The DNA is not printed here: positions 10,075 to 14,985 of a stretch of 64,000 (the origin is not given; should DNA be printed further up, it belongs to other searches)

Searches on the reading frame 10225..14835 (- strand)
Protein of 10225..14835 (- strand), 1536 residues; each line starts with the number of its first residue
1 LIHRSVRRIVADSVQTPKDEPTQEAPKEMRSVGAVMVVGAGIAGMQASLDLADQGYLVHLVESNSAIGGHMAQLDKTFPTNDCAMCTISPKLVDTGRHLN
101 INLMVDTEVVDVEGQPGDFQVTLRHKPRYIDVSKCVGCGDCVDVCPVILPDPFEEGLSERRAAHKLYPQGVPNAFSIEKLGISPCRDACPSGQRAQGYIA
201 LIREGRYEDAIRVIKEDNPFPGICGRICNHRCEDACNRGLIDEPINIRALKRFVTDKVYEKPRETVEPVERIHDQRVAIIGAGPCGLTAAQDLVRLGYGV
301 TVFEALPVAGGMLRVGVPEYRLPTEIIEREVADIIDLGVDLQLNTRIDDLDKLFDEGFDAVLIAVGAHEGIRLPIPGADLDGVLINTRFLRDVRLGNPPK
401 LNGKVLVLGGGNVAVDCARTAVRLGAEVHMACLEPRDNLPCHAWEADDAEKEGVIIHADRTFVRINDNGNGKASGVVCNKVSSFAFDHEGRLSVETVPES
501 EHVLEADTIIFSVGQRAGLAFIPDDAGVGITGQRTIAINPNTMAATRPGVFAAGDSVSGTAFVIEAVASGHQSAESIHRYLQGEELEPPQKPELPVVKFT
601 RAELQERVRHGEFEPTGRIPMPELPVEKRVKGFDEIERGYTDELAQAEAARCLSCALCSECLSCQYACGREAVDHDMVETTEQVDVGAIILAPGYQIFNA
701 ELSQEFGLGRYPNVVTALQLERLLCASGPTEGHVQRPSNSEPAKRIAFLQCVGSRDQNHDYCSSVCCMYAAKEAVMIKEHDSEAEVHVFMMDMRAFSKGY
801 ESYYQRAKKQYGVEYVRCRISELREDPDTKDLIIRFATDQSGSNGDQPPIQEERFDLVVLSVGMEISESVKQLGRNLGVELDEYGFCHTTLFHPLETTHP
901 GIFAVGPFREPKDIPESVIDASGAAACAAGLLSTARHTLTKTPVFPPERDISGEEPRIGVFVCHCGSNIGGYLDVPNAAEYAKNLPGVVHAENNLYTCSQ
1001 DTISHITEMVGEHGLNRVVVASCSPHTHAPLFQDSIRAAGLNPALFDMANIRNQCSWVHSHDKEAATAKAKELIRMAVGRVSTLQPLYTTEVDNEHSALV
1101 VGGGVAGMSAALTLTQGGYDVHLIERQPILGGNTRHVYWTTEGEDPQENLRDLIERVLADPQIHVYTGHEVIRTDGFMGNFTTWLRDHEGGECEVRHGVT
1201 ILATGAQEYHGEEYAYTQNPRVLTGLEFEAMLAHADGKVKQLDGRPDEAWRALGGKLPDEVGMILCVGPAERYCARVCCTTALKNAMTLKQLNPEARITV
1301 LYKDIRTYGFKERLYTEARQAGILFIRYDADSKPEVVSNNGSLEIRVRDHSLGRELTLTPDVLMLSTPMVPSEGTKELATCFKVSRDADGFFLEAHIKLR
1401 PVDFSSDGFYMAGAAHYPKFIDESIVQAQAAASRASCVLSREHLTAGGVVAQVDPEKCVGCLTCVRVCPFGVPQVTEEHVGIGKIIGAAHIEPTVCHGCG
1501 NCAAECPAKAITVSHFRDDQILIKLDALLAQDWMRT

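Call 30: search_protein_families(library=pfam, proteins=[window:10225-14835:-], max_evalue=0.00001)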
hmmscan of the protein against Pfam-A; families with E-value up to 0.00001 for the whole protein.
window:10225-14835:- (1536 aa): 22 families
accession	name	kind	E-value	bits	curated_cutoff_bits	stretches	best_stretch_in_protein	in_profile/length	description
PF07992.20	Pyr_redox_2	-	4e-59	200.9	26.1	3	276-570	2-291/291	Pyridine nucleotide-disulphide oxidoreductase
PF13450.12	NAD_binding_8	-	1.4e-22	80.2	21.9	2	1100-1135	1-36/68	NAD(P)-binding Rossmann-like domain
PF00070.33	Pyr_redox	-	2.5e-21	76.4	22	1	404-478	1-79/82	Pyridine nucleotide-disulphide oxidoreductase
PF14691.11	Fer4_20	-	6.2e-21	74.8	25.8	1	183-261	30-111/113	Dihydroprymidine dehydrogenase domain II, 4Fe-4S cluster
PF13738.12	Pyr_redox_3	-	3.2e-17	63.2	30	0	402-554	164-305/305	Pyridine nucleotide-disulphide oxidoreductase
PF12831.13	FAD_oxidored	-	4.2e-17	63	27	1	1099-1136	3-41/416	FAD dependent oxidoreductase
PF01262.27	AlaDh_PNT_C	-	3.2e-14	53.3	23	0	402-430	28-56/214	Alanine dehydrogenase/PNT, C-terminal domain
PF01266.30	DAO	-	2.8e-12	47.3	27.9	1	1099-1135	3-40/353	FAD dependent oxidoreductase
PF00890.30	FAD_binding_2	-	1.1e-11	45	20.4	1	1098-1134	2-38/414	FAD binding domain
PF00037.32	Fer4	-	2.9e-11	43.1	21.1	1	1452-1472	2-22/24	4Fe-4S binding domain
PF13237.11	Fer4_10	-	3.7e-11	43.2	25.5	1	1453-1507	4-53/53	4Fe-4S dicluster domain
PF12838.12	Fer4_7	-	4.1e-11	43.6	27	1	1457-1510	1-52/52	4Fe-4S dicluster domain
PF01946.23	Thi4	-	5.9e-11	42.5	26.2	0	269-316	12-60/235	Thi4 family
PF03486.20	HI0933_like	-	6.1e-10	39.4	50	0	1098-1131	3-36/244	HI0933-like protein Rossmann domain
PF01494.25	FAD_binding_3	-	1.3e-09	38.2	22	0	1097-1127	3-33/349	FAD binding domain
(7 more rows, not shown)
